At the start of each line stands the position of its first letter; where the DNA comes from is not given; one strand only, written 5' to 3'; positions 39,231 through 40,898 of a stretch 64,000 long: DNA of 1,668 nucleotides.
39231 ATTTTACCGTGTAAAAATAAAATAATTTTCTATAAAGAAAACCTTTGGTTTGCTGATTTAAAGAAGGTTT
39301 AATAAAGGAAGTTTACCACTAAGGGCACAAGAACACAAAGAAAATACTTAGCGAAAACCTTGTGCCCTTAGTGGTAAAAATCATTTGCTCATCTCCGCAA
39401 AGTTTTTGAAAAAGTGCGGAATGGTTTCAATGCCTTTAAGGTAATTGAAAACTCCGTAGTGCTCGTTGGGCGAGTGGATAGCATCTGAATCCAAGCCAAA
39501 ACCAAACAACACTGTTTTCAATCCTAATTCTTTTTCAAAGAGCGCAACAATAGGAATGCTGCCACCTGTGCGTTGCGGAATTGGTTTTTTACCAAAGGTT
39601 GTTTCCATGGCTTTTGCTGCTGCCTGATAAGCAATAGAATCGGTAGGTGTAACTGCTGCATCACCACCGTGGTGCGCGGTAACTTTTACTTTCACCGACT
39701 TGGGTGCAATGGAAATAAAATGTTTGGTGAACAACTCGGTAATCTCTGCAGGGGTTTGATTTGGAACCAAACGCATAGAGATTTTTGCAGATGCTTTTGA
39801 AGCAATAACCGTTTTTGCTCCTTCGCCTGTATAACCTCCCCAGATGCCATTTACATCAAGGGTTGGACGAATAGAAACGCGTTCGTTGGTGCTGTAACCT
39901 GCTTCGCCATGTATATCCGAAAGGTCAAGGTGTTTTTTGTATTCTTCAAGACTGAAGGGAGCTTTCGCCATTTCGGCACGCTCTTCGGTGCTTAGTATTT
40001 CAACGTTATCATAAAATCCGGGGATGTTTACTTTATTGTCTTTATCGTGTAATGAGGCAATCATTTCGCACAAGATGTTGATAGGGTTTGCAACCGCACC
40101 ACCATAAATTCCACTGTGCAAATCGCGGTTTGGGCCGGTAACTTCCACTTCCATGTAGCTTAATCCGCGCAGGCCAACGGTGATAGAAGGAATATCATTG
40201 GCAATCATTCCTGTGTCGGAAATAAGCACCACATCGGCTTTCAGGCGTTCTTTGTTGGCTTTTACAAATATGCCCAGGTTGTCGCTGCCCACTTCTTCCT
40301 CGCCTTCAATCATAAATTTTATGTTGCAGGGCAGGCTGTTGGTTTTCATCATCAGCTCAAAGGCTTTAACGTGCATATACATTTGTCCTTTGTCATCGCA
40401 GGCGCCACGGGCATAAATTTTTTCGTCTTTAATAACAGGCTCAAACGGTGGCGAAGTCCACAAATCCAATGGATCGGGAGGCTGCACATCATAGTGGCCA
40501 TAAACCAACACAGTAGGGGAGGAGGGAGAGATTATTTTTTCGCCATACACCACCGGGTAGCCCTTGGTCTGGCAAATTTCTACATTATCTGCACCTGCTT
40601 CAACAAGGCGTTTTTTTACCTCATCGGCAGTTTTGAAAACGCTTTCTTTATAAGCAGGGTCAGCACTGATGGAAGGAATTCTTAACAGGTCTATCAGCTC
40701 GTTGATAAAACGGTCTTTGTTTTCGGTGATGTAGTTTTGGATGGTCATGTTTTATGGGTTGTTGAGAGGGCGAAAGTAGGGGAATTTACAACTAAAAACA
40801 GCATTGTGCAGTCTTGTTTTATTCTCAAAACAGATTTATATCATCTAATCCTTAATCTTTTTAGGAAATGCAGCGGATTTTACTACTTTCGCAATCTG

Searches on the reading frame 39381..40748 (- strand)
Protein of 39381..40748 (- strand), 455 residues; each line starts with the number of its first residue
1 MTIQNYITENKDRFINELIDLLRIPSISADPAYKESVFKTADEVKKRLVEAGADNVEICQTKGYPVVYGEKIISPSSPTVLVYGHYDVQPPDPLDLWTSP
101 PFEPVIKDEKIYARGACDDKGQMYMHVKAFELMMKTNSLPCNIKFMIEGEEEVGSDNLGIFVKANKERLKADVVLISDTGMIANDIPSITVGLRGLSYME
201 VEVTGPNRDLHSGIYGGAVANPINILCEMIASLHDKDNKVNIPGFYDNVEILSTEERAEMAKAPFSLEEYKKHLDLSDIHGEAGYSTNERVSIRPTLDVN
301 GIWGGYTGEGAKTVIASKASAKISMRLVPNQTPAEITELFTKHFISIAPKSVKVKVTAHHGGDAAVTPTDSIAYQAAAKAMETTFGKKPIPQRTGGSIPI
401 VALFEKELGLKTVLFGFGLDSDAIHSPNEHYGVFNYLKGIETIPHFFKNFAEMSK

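Call 48: search_protein_families(library=pfam, proteins=[window:39381-40748:-], max_evalue=0.001)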
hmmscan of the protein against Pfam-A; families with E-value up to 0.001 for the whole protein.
window:39381-40748:- (455 aa): 2 families
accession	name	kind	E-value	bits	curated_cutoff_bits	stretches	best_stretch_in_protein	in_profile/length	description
PF01546.33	Peptidase_M20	-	6e-31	108.4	24.6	1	81-447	1-204/206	Peptidase family M20/M25/M40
PF07687.19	M20_dimer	-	8.8e-20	71.1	21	1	192-350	2-105/107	Peptidase dimerisation domain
